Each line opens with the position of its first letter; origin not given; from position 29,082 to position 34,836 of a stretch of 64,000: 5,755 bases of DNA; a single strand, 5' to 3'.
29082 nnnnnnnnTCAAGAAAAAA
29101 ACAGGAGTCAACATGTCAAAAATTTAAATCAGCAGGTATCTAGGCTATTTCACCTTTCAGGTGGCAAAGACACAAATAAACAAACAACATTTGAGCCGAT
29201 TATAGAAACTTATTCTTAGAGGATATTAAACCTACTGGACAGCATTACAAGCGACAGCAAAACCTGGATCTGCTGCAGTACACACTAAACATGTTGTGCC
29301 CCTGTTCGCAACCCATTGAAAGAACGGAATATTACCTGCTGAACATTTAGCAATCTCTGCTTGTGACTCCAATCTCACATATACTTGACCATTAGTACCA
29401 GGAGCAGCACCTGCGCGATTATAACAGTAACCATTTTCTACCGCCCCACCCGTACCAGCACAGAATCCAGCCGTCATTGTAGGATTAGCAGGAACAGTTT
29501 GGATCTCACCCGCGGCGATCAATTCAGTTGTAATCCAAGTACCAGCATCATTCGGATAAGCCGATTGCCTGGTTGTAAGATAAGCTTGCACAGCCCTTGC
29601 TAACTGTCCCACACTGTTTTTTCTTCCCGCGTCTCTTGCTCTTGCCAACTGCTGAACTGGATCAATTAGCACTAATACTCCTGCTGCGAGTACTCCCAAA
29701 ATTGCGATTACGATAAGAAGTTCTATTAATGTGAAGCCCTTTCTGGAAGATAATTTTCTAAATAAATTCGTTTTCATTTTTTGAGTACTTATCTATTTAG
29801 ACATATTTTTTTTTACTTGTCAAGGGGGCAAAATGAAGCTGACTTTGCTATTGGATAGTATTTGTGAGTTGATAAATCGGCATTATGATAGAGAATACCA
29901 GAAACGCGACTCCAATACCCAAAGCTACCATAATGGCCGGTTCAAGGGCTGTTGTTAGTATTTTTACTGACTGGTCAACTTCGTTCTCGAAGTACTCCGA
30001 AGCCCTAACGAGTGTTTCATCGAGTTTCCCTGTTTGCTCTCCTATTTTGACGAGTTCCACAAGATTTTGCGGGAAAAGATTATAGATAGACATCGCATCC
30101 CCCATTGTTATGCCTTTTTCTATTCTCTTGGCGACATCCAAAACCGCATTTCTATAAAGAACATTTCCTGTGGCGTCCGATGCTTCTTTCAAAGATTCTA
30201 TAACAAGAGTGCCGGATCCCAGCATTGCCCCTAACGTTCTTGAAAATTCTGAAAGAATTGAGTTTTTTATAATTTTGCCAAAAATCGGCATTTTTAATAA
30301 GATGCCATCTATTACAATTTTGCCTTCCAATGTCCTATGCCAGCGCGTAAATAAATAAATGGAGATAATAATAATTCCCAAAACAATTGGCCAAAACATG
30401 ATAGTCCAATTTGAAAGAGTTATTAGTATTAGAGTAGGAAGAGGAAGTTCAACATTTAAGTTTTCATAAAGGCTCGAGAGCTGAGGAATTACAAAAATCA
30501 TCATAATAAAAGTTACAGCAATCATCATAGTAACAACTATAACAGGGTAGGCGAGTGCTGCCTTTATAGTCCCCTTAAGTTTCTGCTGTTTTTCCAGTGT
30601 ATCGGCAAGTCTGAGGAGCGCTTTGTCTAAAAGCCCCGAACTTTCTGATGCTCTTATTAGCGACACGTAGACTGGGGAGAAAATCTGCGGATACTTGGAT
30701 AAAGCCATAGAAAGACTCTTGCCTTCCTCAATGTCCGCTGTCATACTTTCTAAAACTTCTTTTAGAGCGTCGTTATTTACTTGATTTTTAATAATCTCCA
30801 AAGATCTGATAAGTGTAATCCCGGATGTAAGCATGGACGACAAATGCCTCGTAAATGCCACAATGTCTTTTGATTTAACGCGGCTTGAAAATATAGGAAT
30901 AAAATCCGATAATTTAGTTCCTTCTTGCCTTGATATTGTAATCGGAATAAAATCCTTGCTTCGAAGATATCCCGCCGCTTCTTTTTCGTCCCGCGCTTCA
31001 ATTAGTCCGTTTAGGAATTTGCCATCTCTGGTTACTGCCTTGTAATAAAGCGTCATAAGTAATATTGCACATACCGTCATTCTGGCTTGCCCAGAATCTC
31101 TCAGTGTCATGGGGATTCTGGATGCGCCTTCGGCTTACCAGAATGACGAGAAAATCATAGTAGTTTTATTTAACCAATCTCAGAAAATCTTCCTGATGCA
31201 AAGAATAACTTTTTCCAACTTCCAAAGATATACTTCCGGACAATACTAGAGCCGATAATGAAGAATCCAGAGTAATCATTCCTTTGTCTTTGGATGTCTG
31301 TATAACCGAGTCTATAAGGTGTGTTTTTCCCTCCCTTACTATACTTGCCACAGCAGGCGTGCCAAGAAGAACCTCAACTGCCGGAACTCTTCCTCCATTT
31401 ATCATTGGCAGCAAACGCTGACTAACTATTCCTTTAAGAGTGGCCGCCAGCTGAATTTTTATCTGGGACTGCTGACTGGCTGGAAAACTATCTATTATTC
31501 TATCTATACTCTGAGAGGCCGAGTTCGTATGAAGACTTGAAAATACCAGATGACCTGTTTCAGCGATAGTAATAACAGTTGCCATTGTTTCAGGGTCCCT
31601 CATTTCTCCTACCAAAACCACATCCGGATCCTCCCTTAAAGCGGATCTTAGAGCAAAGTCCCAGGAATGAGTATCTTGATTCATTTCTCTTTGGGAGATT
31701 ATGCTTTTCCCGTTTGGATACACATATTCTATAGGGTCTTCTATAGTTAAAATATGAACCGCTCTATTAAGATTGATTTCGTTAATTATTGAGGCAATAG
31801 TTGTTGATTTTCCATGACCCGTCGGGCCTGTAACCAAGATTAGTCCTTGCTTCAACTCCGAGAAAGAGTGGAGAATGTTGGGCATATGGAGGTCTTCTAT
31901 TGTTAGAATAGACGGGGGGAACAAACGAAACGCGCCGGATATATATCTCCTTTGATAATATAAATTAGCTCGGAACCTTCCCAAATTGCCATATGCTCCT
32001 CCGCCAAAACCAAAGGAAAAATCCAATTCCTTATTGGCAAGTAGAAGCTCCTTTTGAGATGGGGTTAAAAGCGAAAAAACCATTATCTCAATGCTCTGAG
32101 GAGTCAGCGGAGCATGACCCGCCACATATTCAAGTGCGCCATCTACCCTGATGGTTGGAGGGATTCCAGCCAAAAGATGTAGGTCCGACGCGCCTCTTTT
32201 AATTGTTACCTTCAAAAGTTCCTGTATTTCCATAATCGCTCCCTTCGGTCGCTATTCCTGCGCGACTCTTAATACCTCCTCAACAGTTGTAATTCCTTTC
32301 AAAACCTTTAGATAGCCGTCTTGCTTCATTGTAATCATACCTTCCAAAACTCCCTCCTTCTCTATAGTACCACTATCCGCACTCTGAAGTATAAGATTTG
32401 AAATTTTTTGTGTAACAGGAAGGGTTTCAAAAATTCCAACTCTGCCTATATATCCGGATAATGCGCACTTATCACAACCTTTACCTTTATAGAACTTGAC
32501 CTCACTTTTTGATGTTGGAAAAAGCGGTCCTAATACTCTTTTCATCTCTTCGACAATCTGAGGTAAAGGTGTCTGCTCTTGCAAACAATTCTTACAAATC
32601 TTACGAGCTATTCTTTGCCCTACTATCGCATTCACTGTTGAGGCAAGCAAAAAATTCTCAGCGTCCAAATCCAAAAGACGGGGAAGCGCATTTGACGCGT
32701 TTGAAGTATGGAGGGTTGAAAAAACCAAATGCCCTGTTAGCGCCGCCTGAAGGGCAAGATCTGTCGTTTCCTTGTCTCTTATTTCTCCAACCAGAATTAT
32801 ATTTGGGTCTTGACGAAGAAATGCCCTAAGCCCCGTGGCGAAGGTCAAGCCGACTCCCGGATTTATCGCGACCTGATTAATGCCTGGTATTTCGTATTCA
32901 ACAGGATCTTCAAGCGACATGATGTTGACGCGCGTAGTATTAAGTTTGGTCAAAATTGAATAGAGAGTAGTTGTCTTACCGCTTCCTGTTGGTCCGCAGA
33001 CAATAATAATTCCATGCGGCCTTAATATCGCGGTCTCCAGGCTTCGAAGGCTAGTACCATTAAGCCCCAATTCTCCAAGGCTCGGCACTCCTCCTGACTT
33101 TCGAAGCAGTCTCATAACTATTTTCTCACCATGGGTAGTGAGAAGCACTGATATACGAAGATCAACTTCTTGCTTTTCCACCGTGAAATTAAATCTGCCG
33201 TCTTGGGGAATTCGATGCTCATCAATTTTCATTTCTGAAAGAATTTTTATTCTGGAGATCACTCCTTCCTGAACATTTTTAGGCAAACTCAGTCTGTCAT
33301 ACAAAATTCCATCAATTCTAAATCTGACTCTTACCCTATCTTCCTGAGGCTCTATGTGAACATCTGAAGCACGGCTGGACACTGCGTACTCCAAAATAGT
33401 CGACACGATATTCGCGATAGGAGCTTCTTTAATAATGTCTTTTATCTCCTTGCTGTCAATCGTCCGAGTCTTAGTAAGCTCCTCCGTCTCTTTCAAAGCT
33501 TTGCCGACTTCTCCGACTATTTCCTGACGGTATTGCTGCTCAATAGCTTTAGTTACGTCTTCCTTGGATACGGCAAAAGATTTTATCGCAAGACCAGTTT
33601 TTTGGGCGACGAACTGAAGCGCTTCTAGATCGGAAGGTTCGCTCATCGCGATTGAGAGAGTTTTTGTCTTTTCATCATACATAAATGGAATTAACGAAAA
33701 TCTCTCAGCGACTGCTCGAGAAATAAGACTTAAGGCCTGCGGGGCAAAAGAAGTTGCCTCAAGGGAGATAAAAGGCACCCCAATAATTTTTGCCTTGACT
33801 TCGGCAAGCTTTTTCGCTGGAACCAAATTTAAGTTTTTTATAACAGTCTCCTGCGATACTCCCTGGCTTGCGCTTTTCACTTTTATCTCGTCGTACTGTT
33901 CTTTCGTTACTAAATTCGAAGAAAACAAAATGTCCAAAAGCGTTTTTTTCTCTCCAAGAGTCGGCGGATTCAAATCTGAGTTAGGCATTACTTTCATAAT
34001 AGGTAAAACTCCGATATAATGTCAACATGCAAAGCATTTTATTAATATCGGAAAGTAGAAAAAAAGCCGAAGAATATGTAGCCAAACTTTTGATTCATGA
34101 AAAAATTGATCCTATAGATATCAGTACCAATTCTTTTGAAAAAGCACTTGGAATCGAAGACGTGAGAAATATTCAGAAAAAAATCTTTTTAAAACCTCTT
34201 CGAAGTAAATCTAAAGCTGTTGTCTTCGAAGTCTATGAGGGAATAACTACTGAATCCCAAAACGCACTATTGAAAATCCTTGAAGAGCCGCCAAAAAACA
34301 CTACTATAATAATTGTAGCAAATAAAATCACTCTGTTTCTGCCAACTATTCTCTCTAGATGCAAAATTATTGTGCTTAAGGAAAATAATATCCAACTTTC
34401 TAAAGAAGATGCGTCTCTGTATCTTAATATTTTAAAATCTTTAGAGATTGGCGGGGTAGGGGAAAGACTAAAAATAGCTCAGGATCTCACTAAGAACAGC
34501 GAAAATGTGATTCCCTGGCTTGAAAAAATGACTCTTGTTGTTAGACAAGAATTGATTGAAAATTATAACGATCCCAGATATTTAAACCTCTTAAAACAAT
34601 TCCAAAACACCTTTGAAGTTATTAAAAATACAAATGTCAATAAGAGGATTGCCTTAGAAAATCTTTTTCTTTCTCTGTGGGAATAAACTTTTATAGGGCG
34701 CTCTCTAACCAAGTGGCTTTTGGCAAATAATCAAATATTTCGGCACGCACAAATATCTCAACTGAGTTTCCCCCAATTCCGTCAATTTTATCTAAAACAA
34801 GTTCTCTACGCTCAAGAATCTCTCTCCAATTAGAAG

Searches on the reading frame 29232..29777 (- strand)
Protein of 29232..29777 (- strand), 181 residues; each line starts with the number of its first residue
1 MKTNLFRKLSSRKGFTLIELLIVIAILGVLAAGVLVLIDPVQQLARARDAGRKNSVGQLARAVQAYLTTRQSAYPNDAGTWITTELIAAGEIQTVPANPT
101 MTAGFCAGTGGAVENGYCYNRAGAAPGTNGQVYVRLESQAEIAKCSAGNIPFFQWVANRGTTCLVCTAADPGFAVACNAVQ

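Call 65: search_protein_families(library=pfam, proteins=[window:29232-29777:-], max_evalue=0.001)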
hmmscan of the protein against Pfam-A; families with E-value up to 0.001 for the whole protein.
window:29232-29777:- (181 aa): 1 family
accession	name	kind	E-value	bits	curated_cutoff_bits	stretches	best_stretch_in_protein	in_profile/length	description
PF07963.17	N_methyl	-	1.9e-09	37.1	21.2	1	10-35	2-27/27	Prokaryotic N-terminal methylation motif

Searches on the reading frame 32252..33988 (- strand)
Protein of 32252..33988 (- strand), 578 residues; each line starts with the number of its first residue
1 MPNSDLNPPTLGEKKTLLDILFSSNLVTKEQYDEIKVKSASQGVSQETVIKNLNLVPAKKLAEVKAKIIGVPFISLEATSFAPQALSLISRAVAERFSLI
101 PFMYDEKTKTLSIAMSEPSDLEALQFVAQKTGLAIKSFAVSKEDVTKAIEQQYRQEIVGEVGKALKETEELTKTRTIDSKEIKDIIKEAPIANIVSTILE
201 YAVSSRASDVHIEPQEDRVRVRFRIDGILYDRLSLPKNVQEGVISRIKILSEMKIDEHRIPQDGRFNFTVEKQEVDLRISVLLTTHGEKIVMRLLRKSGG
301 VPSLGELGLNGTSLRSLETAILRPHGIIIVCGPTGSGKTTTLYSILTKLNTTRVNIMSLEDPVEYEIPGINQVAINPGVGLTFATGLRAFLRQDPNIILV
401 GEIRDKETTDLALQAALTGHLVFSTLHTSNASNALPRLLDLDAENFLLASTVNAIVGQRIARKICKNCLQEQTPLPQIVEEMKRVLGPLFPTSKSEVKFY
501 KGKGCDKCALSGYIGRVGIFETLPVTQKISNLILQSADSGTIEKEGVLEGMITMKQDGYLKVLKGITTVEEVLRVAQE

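Call 54: search_protein_families(library=pfam, proteins=[window:32252-33988:-], max_evalue=0.001)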
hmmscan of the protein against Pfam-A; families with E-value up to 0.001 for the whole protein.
window:32252-33988:- (578 aa): 4 families
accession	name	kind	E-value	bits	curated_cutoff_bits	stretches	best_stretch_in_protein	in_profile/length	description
PF00437.27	T2SSE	-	2.2e-120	402.2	24.9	1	187-574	4-370/370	Type II/IV secretion system protein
PF05157.20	MshEN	-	6.8e-14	52.1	23.1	1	70-156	2-87/90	MshEN domain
PF13401.12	AAA_22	-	0.00019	22.2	27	1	325-355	5-35/130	AAA domain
PF20720.3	nSTAND3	-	0.00021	21.5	27.2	1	321-364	13-56/155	Novel STAND NTPase 3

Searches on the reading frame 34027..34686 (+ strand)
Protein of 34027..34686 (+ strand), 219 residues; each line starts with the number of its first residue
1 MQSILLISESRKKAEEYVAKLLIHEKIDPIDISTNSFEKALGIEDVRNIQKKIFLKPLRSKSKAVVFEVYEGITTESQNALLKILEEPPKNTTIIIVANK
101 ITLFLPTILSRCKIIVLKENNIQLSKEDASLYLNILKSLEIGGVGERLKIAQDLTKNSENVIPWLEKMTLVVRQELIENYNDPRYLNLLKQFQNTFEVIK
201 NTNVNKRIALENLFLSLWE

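Call 31: search_protein_families(library=ncbifam, proteins=[window:34027-34686:+], max_evalue=0.00001)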
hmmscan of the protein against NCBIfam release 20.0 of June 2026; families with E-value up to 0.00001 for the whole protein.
window:34027-34686:+ (219 aa): 52 families (the best 25 are shown)
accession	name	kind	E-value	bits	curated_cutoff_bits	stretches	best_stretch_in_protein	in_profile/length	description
TIGR00678.1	holB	equivalog_domain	7.2e-22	77.9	180.6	1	38-122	73-157/188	DNA polymerase III subunit delta'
NF004047.0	PRK05564.1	equivalog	4.6e-19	68.6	282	1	24-134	57-162/313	DNA polymerase III subunit delta'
NF004310.0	PRK05707.1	equivalog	1.6e-16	60.6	280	1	36-120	81-165/328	DNA polymerase III subunit delta'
NF005638.0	PRK07399.1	subfamily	4.1e-16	58.9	230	1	38-133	104-194/317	DNA polymerase III subunit delta'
NF005408.0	PRK06964.1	equivalog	1e-15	58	483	1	36-118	107-189/342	DNA polymerase III subunit delta'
NF006430.0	PRK08699.1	equivalog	1e-15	57.5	481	1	42-190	94-229/325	DNA polymerase III subunit delta'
NF006296.0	PRK08485.1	equivalog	1.7e-15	57.5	140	1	35-165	30-156/206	DNA polymerase III subunit delta'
NF005677.0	PRK07471.1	equivalog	3.7e-15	55.9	252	1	35-118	115-198/366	DNA polymerase III subunit delta'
NF005515.0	PRK07132.1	equivalog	3.4e-14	53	204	1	4-125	23-156/301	DNA polymerase III subunit delta'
NF011514.0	PRK14953.1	equivalog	3.5e-14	52.6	536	1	41-121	99-179/488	DNA polymerase III subunits gamma and tau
NF006586.0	PRK09112.1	equivalog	4.4e-14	52.4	308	1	29-119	109-199/351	DNA polymerase III subunit delta'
NF004577.0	PRK05917.1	equivalog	9.9e-14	51.2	263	1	39-156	73-192/290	DNA polymerase III subunit delta'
NF005926.0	PRK07940.1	equivalog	1.8e-13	50.6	300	1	39-119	93-173/394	DNA polymerase III subunit delta'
NF005972.1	PRK08058.1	equivalog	2.1e-13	50.1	340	1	43-122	91-170/328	DNA polymerase III subunit delta'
NF005362.0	PRK06871.1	equivalog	4.5e-13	49.1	456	1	38-124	85-171/327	DNA polymerase III subunit delta'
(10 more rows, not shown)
